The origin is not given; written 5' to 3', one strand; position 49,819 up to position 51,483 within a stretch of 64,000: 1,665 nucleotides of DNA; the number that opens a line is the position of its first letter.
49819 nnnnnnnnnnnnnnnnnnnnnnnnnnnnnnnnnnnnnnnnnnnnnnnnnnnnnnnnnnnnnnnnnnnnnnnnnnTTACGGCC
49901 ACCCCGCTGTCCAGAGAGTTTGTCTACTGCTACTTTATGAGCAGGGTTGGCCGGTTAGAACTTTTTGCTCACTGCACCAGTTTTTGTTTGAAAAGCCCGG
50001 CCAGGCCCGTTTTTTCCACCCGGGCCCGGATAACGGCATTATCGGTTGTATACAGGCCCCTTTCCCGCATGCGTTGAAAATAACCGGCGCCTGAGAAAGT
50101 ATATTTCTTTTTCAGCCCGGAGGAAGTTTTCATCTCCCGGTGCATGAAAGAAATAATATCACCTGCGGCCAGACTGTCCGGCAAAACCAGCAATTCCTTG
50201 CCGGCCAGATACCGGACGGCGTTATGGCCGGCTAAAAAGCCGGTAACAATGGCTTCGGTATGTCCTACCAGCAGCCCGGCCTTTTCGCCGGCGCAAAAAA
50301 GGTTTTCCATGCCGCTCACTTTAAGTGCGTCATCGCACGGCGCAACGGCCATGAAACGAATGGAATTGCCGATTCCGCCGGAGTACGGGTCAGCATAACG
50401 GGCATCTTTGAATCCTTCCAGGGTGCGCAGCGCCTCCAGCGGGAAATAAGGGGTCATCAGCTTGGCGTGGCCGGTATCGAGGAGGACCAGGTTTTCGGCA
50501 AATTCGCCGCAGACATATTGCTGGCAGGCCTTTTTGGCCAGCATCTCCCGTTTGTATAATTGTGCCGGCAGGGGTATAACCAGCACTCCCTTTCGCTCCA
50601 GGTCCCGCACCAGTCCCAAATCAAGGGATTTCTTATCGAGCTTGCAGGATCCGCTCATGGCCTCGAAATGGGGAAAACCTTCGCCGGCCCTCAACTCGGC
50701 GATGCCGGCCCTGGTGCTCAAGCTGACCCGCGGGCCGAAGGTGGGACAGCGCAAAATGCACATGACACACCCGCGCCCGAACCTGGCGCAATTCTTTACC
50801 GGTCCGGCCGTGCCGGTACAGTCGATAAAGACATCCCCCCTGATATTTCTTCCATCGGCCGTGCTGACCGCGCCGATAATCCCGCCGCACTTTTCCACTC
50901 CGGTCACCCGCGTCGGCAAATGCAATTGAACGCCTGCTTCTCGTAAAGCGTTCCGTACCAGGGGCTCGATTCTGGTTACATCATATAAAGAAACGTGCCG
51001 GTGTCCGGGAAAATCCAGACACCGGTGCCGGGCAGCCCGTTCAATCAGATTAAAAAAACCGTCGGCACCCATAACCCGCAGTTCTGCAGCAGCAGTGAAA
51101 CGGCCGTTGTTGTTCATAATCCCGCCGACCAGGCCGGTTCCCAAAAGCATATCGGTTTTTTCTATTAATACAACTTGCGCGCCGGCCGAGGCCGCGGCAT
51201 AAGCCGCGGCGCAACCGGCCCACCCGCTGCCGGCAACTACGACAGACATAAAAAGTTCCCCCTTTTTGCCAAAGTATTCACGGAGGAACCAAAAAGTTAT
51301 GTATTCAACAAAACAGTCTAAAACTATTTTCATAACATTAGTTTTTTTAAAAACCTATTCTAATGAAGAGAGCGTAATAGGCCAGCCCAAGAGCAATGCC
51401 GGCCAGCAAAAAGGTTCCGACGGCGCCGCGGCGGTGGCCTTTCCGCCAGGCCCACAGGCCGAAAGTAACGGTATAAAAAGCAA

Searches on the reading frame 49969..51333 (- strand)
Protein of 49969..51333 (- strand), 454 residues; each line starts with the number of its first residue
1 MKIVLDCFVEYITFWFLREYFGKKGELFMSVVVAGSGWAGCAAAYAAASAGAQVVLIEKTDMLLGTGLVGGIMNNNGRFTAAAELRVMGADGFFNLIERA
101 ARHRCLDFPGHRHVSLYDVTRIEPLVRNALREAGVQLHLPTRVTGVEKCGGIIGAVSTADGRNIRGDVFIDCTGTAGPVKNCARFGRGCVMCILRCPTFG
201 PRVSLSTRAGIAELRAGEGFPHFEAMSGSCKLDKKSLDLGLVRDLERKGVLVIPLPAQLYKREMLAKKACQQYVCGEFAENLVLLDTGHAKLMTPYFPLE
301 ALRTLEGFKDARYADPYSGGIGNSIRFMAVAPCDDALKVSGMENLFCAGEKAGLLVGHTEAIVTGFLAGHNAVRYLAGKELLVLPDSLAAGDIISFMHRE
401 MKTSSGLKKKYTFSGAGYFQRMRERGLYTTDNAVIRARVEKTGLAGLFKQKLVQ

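Call 11: search_protein_families(library=pfam, max_evalue=0.00001, proteins=[window:49969-51333:-])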
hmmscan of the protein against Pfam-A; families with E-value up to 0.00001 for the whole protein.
window:49969-51333:- (454 aa): 6 families
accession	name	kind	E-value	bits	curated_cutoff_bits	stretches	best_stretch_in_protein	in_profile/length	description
PF01134.28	GIDA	-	3.4e-28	99.2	22.1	2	31-246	2-212/391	Glucose inhibited division protein A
PF12831.13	FAD_oxidored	-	1.2e-18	68.1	27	1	31-176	2-147/416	FAD dependent oxidoreductase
PF07992.20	Pyr_redox_2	-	8.2e-11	42.3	26.1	0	29-68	1-40/291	Pyridine nucleotide-disulphide oxidoreductase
PF01266.30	DAO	-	1.2e-07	32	27.9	0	31-76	2-49/353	FAD dependent oxidoreductase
PF00070.33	Pyr_redox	-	2.5e-06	28.3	22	0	30-64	1-35/82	Pyridine nucleotide-disulphide oxidoreductase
PF00890.30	FAD_binding_2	-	7.1e-06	25.9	20.4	1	31-62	2-33/414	FAD binding domain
